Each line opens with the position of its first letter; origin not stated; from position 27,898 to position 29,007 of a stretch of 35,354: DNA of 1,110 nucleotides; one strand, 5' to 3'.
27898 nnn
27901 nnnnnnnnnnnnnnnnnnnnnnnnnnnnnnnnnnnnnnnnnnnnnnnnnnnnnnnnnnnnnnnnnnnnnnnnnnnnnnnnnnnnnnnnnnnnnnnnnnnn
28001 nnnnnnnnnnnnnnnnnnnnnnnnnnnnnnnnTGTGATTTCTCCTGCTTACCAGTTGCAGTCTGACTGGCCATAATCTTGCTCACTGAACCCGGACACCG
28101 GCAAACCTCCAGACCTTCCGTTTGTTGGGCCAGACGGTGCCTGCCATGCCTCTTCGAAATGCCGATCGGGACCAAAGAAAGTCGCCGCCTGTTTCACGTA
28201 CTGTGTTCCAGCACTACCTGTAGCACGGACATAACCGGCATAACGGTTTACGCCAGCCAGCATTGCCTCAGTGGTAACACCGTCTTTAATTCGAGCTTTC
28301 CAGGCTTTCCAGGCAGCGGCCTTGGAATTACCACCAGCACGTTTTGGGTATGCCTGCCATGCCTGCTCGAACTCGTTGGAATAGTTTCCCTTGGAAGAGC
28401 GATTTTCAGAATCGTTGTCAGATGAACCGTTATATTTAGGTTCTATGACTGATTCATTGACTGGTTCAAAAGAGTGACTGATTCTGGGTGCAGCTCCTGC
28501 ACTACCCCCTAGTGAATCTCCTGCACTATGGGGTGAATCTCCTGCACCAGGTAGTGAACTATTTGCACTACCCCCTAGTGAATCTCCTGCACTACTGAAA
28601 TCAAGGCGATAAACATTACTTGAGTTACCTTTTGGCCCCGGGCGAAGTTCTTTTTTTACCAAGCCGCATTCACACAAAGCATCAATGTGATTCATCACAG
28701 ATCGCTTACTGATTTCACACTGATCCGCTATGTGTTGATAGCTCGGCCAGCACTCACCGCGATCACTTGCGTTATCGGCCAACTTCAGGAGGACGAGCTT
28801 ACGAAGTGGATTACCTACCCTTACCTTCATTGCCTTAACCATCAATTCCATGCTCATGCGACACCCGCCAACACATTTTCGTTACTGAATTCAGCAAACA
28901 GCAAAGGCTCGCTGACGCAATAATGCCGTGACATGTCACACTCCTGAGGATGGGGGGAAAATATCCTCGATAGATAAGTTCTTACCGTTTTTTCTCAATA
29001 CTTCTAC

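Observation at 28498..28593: Replication origin iterons inside the initiator gene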

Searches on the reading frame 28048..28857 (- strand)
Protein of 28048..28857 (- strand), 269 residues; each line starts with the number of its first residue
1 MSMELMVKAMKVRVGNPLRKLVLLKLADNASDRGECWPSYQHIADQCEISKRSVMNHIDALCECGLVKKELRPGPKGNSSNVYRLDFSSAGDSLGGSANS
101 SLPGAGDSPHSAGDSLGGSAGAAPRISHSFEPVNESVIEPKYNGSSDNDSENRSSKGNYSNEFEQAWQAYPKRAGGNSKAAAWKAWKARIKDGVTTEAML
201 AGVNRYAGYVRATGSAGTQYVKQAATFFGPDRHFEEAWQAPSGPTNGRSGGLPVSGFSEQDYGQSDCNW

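Call 4: search_protein_families(library=pfam, proteins=[window:28048-28857:-], max_evalue=0.01)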
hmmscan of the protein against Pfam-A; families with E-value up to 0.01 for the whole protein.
window:28048-28857:- (269 aa): 2 families
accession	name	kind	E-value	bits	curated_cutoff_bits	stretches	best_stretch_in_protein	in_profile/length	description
PF13730.12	HTH_36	-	1.6e-12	47.5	25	1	17-67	5-55/55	Helix-turn-helix domain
PF21984.2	DnaD_N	-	0.00036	21.1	27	1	22-86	20-84/101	DnaD N-terminal domain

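Call 5: search_protein_families(library=phrogs, proteins=[window:28048-28857:-], max_evalue=0.001)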
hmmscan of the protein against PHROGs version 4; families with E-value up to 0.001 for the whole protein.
window:28048-28857:- (269 aa): 22 families
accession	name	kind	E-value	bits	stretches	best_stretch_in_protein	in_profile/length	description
phrog_270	-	DNA, RNA and nucleotide metabolism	9.9e-77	259.9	1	2-265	32-271/383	replication initiation protein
phrog_8540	-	DNA, RNA and nucleotide metabolism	4.4e-56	191.2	1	1-151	1-155/196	replication initiation O-like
phrog_4617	-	DNA, RNA and nucleotide metabolism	8e-44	150.9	1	1-136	1-132/223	replication initiation protein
phrog_26426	-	DNA, RNA and nucleotide metabolism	3e-39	136.1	1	146-245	129-226/272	replication protein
phrog_391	-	DNA, RNA and nucleotide metabolism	4.8e-37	129.2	1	1-155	1-168/298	replication initiation O-like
phrog_1701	-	DNA, RNA and nucleotide metabolism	1.2e-34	121.6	1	127-245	186-303/323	DnaD-like helicase loader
phrog_18526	-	unknown function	1e-32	114.4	1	132-248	22-138/157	-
phrog_3729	-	DNA, RNA and nucleotide metabolism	3e-32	113.2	1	127-248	215-337/356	replication initiation protein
phrog_1032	-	DNA, RNA and nucleotide metabolism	5.7e-31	109.5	1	1-189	1-198/281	replication initiation protein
phrog_23060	-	unknown function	3.9e-24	86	1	199-250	1-52/76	-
phrog_428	-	DNA, RNA and nucleotide metabolism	4.6e-17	63.3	1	19-248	107-319/455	replication initiation protein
phrog_9327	-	DNA, RNA and nucleotide metabolism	2.1e-16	61.3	1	148-241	155-246/276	primosomal protein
phrog_678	-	DNA, RNA and nucleotide metabolism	1.3e-13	52.2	1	1-163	57-214/346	replication initiation O-like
phrog_345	-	DNA, RNA and nucleotide metabolism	1.2e-11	45.9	1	2-182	32-222/297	replication initiation O-like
phrog_6643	-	DNA, RNA and nucleotide metabolism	1.5e-11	45.3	1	1-85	1-85/313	replication initiation protein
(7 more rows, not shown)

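Call 21: find_related_loci(query=A1, collection=genome_contigs, flank=3000)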
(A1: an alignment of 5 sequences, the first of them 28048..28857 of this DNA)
Query A1 (269 aa) in genome_contigs; peptide patterns used: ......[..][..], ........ (x = any residue, [..] = any of these).
223 stretches matched a pattern; 73 encode a relative of the query (tblastn E <= 1e-3); 73 distinct loci.
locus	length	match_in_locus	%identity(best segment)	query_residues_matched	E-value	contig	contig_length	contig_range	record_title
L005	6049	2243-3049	72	1-269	2e-128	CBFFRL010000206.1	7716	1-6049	Phytobacter sp. V69 genome assembly, contig: NODE_206_length_7716_cov_133.757822, whole genome shotgun sequence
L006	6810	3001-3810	69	1-269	4e-118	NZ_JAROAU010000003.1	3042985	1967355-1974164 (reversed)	Kosakonia cowanii strain 282A-S69 282A_S69_3, whole genome shotgun sequence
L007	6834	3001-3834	68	1-269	3e-109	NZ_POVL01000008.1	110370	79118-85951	Enterobacter sichuanensis strain WCHECL1597 8, whole genome shotgun sequence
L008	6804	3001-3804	60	1-269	2e-102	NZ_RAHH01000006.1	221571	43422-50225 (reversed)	Rahnella woolbedingensis strain DSM 27399 contig_00006, whole genome shotgun sequence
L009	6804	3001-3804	61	1-269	4e-100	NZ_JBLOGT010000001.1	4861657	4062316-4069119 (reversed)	Rahnella sp. PCH160 contig1_Rahnella_sp_PCH160, whole genome shotgun sequence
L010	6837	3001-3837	59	1-269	5e-100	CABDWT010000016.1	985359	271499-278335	Phytobacter ursingii strain ATCC27989T genome assembly, contig: ATCC27989T_contig_6, whole genome shotgun sequence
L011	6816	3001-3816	54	1-266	6e-86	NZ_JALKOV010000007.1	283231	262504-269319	Pantoea dispersa strain S68 contig00007, whole genome shotgun sequence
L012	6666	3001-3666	54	1-242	2e-75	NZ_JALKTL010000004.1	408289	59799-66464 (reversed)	Leclercia adecarboxylata strain MGG-10dp contig00004, whole genome shotgun sequence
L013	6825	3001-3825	47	1-262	6e-74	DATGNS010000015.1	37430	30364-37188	MAG TPA_asm: Pseudomonas sp. isolate SMAG_U10349 k141_1122834, whole genome shotgun sequence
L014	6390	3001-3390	77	1-137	1e-64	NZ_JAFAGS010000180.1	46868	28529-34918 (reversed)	MAG: Pluralibacter sp. isolate CP_BE_BS_1 BE_BS_k147_6553002, whole genome shotgun sequence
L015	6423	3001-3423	75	1-140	2e-63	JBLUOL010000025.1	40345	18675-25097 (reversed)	Pseudomonas sp. GW6 NODE_25_length_40345_cov_11.762417, whole genome shotgun sequence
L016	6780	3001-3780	44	1-248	3e-63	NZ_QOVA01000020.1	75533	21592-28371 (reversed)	Edaphovirga cremea strain DSM 105170 Scaffold20, whole genome shotgun sequence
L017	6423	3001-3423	74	1-140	7e-63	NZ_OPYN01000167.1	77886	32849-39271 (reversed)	Pseudomonas inefficax strain JV551A3, whole genome shotgun sequence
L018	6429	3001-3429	71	1-135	3e-59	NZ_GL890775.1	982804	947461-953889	Enterobacter mori LMG 25706 ENTMO1_scaffold4, whole genome shotgun sequence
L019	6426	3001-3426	70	1-140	7e-58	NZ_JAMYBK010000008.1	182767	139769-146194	Pseudomonas guariconensis strain S4446-10 contig00008, whole genome shotgun sequence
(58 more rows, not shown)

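Call 33: search_solved_structures(query=window:28048-28857:-, max_evalue=1)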
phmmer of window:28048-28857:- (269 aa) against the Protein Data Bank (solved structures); distinct sequences matched with E-value up to 1: 0.

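Call 34: search_protein_families(library=ncbifam, proteins=[window:28048-28857:-], max_evalue=0.01)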
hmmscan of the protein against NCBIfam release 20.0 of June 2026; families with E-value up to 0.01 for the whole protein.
window:28048-28857:- (269 aa): 1 family
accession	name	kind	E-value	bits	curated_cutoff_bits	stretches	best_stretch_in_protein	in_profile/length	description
NF047906.1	CdPbTransRegCmtR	equivalog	0.0017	18.2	150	1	16-70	20-67/104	Cd(II)/Pb(II)-sensing metalloregulatory transcriptional regulator CmtR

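Call 40: find_homologous_proteins(query=window:28048-28857:-, max_evalue=0.00001)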
Query window:28048-28857:- (269 aa): 6040 proteins with E <= 0.00001 among 7020 candidates; the best 120 are listed.
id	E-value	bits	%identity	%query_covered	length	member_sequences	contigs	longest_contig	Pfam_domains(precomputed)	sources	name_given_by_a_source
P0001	1.7e-184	630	91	100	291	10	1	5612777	PF13730.13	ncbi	ncbi:helix-turn-helix domain-containing protein [Pseudocitrobacter corydidari]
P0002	6.1e-179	611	100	100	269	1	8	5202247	PF13730.13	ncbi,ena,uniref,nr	ncbi:helix-turn-helix domain-containing protein [Enterobacter asburiae]|uniref:helix-turn-helix doma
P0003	1.2e-178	610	95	100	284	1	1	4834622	PF13730.13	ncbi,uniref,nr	ncbi:helix-turn-helix domain-containing protein [Enterobacter asburiae]|uniref:helix-turn-helix doma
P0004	1.0e-176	604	99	100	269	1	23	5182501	PF13730.13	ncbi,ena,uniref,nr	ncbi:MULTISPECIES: helix-turn-helix domain-containing protein [Enterobacter cloacae complex]|uniref:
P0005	5.0e-176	602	99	100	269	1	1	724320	PF13730.13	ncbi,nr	ncbi:helix-turn-helix domain-containing protein [Enterobacter roggenkampii]|nr:helix-turn-helix doma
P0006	1.3e-175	600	99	100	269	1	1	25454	PF13730.13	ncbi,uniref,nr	ncbi:helix-turn-helix domain-containing protein [Enterobacter roggenkampii]|uniref:helix-turn-helix 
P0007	1.4e-175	600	95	98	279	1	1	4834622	PF13730.13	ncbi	-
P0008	1.5e-175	600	100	98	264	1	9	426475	PF13730.13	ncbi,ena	-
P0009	3.9e-175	599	100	98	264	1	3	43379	PF13730.13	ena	-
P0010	2.6e-174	596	98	100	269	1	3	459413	PF13730.13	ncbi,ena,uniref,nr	ncbi:helix-turn-helix domain-containing protein [Enterobacter hormaechei]|uniref:helix-turn-helix do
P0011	1.1e-173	594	97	100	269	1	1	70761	PF13730.13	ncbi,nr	ncbi:helix-turn-helix domain-containing protein [Enterobacter asburiae]|nr:helix-turn-helix domain-c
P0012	2.5e-173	593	99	98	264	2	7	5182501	PF13730.13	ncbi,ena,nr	ncbi:Uncharacterised protein [Enterobacter hormaechei]|nr:Uncharacterised protein [Enterobacter horm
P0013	6.8e-173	591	98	98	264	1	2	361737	PF13730.13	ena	-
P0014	1.9e-172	590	96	100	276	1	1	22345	PF13730.13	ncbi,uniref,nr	ncbi:helix-turn-helix domain-containing protein [Enterobacter asburiae]|uniref:helix-turn-helix doma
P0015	6.7e-171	585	98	98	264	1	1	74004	PF13730.13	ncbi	-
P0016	5.7e-169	579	87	98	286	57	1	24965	PF13730.13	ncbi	-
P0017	1.3e-168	577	95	100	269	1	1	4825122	PF13730.13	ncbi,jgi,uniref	ncbi:helix-turn-helix domain-containing protein [Enterobacter roggenkampii]|jgi:hypothetical protein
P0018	6.2e-168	575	95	100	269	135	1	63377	PF13730.13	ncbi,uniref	ncbi:helix-turn-helix domain-containing protein [Enterobacter cloacae]|uniref:helix-turn-helix domai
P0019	6.0e-167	572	94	100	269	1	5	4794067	PF13730.13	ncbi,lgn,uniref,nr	ncbi:helix-turn-helix domain-containing protein [Enterobacter hormaechei]|uniref:helix-turn-helix do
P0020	2.3e-166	570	94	100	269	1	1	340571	PF13730.13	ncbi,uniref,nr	ncbi:helix-turn-helix domain-containing protein [Enterobacter cloacae]|uniref:helix-turn-helix domai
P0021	7.9e-166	568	94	100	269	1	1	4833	PF13730.13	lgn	-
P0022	1.9e-165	567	94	100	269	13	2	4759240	PF13730.13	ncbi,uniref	ncbi:helix-turn-helix domain-containing protein [Enterobacter cloacae complex sp. 372C4]|uniref:heli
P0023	3.4e-165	566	95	98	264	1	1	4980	PF13730.13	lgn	-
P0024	9.3e-165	565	94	98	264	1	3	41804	PF13730.13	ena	-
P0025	7.4e-164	562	93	100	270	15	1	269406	PF13730.13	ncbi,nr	ncbi:TPA: helix-turn-helix domain-containing protein [Escherichia coli]|nr:helix-turn-helix domain-c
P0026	8.5e-164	562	94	98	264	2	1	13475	PF13730.13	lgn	-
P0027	1.5e-163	561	94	98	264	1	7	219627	PF13730.13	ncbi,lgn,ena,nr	ncbi:Uncharacterised protein [Enterobacter hormaechei]|nr:hypothetical protein [Aeromonas phage AsXd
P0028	1.9e-163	561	93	100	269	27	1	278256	PF13730.13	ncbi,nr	ncbi:TPA: helix-turn-helix domain-containing protein [Enterobacter cloacae]|nr:helix-turn-helix doma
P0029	2.8e-163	560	94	98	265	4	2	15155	PF13730.13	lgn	-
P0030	6.9e-163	559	94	98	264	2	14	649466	PF13730.13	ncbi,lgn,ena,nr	ncbi:TPA: helix-turn-helix domain-containing protein [Enterobacter kobei]|nr:helix-turn-helix domain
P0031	1.0e-162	558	94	98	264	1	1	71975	PF13730.13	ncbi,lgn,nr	ncbi:helix-turn-helix domain-containing protein [Enterobacter cloacae]|nr:helix-turn-helix domain-co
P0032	1.2e-162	558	92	100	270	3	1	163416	PF13730.13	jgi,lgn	-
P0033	1.9e-162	557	94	98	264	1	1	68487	PF13730.13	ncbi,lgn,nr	ncbi:TPA: helix-turn-helix domain-containing protein [Enterobacter kobei]|nr:helix-turn-helix domain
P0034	1.5e-161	554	94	98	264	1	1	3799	PF13730.13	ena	-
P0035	5.2e-161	553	90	100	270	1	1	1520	PF13730.13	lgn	-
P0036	3.4e-160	550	93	98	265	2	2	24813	PF13730.13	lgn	-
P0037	1.1e-159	548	92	100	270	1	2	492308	PF13730.13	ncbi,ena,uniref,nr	ncbi:helix-turn-helix domain-containing protein [Enterobacter sp. SST3]|uniref:helix-turn-helix doma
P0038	6.3e-159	546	92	100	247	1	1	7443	PF13730.13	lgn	-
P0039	6.7e-159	546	90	100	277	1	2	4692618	PF13730.13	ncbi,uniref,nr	ncbi:helix-turn-helix domain-containing protein [Enterobacter roggenkampii]|uniref:helix-turn-helix 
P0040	1.3e-156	538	91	100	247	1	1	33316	PF13730.13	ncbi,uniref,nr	ncbi:helix-turn-helix domain-containing protein [Enterobacter cloacae]|uniref:helix-turn-helix domai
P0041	2.5e-156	537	92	98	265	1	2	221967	PF13730.13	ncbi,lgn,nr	ncbi:replication protein [Enterobacter sp. SST3]|nr:replication protein [Enterobacter sp. SST3]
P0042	3.2e-156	537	90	100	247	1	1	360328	PF13730.13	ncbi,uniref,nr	ncbi:helix-turn-helix domain-containing protein [Enterobacter cloacae]|uniref:helix-turn-helix domai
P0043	9.1e-156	535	91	98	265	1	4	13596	PF13730.13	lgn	-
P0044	3.7e-154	530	88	100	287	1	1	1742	PF13730.13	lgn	-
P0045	1.3e-153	528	91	98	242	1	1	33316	PF13730.13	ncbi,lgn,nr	ncbi:helix-turn-helix domain-containing protein [Enterobacter cloacae]|nr:helix-turn-helix domain-co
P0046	3.2e-153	527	90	98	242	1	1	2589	PF13730.13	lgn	-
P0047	4.8e-153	526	88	99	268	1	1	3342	PF13730.13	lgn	-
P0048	1.2e-152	525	88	98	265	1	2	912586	PF13730.13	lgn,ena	-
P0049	8.5e-152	522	88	98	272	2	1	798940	PF13730.13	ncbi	-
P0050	4.2e-150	517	88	100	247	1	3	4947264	PF13730.13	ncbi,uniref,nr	ncbi:helix-turn-helix domain-containing protein [Enterobacter cloacae]|uniref:helix-turn-helix domai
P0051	6.6e-149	513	87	100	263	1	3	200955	PF13730.13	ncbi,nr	ncbi:TPA: helix-turn-helix domain-containing protein [Citrobacter freundii]|nr:helix-turn-helix doma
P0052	1.9e-148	511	86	98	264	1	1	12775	PF13730.13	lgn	-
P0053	2.2e-148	511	87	100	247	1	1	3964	PF13730.13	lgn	-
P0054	1.2e-147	509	86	98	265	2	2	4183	PF13730.13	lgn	-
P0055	1.5e-147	508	85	100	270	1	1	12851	PF13730.13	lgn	-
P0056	1.8e-147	508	85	100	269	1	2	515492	PF13730.13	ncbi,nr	ncbi:helix-turn-helix domain-containing protein [Salmonella enterica]|nr:helix-turn-helix domain-con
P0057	2.7e-147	508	88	98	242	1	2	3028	PF13730.13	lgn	-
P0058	4.2e-147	507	88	98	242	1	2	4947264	PF13730.13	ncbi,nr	ncbi:DNA-binding protein [Enterobacter hormaechei]|nr:DNA-binding protein [Enterobacter hormaechei]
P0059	5.7e-147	506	95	88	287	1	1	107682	PF13730.13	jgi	jgi:DNA-binding transcriptional ArsR family regulator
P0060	8.7e-147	506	87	98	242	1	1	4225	PF13730.13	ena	-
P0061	1.5e-146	505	87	98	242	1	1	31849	PF13730.13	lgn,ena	-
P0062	1.6e-146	505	87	98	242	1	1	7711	PF13730.13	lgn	-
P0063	2.0e-146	505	87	100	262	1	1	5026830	PF13730.13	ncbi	ncbi:helix-turn-helix domain-containing protein [Citrobacter freundii]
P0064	3.7e-146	504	87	98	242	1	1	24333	PF13730.13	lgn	-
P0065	5.5e-146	503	82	87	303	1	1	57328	PF13730.13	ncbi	-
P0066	2.2e-145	501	87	98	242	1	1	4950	PF13730.13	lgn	-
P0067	2.4e-145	501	84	99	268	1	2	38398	PF13730.13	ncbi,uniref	ncbi:helix-turn-helix domain-containing protein [Yokenella regensburgei]|uniref:helix-turn-helix dom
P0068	2.6e-145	501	86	98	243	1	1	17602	PF13730.13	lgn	-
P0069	5.2e-145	500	86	98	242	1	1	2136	PF13730.13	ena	-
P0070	7.2e-145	500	86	98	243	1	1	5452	PF13730.13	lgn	-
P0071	5.6e-144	497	87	98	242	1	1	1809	PF13730.13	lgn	-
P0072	2.8e-141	488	83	100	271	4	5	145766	PF13730.13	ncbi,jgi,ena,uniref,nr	ncbi:helix-turn-helix domain-containing protein [Citrobacter farmeri]|uniref:helix-turn-helix domain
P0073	3.6e-141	487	86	96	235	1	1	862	PF13730.13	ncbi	ncbi:helix-turn-helix domain-containing protein, partial [Enterobacter cloacae]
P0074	4.0e-141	487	84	100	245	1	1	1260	PF13730.13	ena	-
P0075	2.0e-140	485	89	88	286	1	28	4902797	PF13730.13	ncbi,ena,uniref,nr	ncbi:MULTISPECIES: helix-turn-helix domain-containing protein [Enterobacter cloacae complex]|uniref:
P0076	6.0e-139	480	82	100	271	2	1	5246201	PF13730.13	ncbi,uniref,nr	ncbi:helix-turn-helix domain-containing protein [Citrobacter sp. CFNIH10]|uniref:helix-turn-helix do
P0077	6.9e-139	480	87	95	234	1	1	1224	PF13730.13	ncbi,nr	ncbi:MAG: helix-turn-helix domain-containing protein, partial [Enterobacter sp.]|nr:helix-turn-helix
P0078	1.2e-137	476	81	100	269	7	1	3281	PF13730.13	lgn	-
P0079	3.9e-137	474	89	87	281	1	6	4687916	PF13730.13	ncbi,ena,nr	ncbi:DNA-binding protein [Enterobacter hormaechei subsp. xiangfangensis]|nr:DNA-binding protein [Ent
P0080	9.5e-136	470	81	100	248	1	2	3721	PF13730.13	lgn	-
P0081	2.0e-135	469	79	100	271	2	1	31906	PF13730.13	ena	-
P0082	1.8e-134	466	80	100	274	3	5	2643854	PF13730.13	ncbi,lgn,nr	ncbi:helix-turn-helix domain-containing protein [Citrobacter koseri]|nr:helix-turn-helix domain-cont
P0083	5.0e-134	464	78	100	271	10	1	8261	PF13730.13,PF21984.3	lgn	-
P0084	1.8e-133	462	78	100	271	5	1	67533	PF13730.13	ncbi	-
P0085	2.5e-132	458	78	100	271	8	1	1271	PF13730.13,PF21984.3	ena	-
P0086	1.9e-131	456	78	100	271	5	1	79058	PF13730.13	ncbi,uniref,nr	ncbi:helix-turn-helix domain-containing protein [Raoultella terrigena]|uniref:helix-turn-helix domai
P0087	2.2e-131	455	79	100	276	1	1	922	PF13730.13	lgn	-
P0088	8.4e-131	453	78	100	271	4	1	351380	PF13730.13,PF21984.3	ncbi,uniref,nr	ncbi:hypothetical protein SB6413_02243 [Klebsiella pasteurii]|uniref:helix-turn-helix domain-contain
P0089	1.1e-130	453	87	87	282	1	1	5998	PF13730.13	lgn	-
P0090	2.5e-128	445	75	100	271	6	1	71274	PF13730.13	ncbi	ncbi:TPA: helix-turn-helix domain-containing protein [Klebsiella pneumoniae]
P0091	6.0e-128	444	77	100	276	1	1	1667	PF13730.13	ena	-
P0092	1.2e-127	443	77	100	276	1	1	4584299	PF13730.13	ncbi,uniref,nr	ncbi:helix-turn-helix domain-containing protein [Klebsiella pneumoniae]|uniref:helix-turn-helix doma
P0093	1.5e-127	443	77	100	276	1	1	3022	PF13730.13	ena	-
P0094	1.8e-127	443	77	100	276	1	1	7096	PF13730.13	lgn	-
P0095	2.0e-127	442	77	100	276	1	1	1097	PF13730.13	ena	-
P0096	2.9e-127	442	77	100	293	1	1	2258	PF13730.13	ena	-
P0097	4.0e-127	441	76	100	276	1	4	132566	PF13730.13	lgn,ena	-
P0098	5.3e-127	441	76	100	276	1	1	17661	PF13730.13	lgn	-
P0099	5.5e-127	441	71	100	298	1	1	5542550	PF13730.13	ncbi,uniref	ncbi:helix-turn-helix domain-containing protein [Klebsiella variicola subsp. variicola]|uniref:helix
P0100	7.3e-127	441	76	100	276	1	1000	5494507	PF13730.13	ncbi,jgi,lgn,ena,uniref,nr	ncbi:TPA: helix-turn-helix domain-containing protein [Klebsiella quasipneumoniae subsp. quasipneumon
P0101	7.7e-127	440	76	100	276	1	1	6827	PF13730.13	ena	-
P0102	8.4e-127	440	76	100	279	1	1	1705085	PF13730.13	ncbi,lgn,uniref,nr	ncbi:helix-turn-helix domain-containing protein [Scandinavium manionii]|uniref:helix-turn-helix doma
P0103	8.8e-127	440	76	100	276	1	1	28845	PF13730.13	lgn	-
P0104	9.3e-127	440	76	100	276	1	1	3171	PF13730.13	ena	-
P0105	9.3e-127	440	76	100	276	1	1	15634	PF13730.13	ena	-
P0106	1.0e-126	440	76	100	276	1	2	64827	PF13730.13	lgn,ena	-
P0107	1.2e-126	440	76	100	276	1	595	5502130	PF13730.13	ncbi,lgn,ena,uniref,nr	ncbi:helix-turn-helix domain-containing protein [Klebsiella pneumoniae]|uniref:DNA-binding protein n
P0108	1.3e-126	440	76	100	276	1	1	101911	PF13730.13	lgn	-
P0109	1.3e-126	440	76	100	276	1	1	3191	PF13730.13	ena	-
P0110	1.4e-126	440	76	100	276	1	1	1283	PF13730.13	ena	-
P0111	1.4e-126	440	76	100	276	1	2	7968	PF13730.13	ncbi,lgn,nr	ncbi:TPA: helix-turn-helix domain-containing protein [Klebsiella pneumoniae]|nr:helix-turn-helix dom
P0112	1.4e-126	440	76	100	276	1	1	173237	PF13730.13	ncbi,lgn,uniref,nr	ncbi:helix-turn-helix domain-containing protein [Klebsiella pneumoniae]|uniref:helix-turn-helix doma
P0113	1.5e-126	440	76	100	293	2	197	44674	PF13730.13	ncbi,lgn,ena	-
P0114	1.5e-126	440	76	100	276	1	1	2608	PF13730.13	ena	-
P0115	1.5e-126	440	75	100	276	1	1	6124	PF13730.13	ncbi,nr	ncbi:TPA: helix-turn-helix domain-containing protein [Klebsiella pneumoniae]|nr:helix-turn-helix dom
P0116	1.5e-126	440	76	100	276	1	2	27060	PF13730.13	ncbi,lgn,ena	ncbi:TPA: helix-turn-helix domain-containing protein [Klebsiella pneumoniae]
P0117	1.6e-126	439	76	100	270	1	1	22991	PF13730.13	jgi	jgi:DNA-binding transcriptional ArsR family regulator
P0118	1.8e-126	439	71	100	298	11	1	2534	PF13730.13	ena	-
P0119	1.9e-126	439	76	100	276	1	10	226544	PF13730.13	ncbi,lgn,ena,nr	ncbi:TPA: helix-turn-helix domain-containing protein [Klebsiella pneumoniae]|nr:helix-turn-helix dom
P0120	2.3e-126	439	76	100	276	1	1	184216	PF13730.13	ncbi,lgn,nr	ncbi:TPA: helix-turn-helix domain-containing protein [Klebsiella pneumoniae]|nr:helix-turn-helix dom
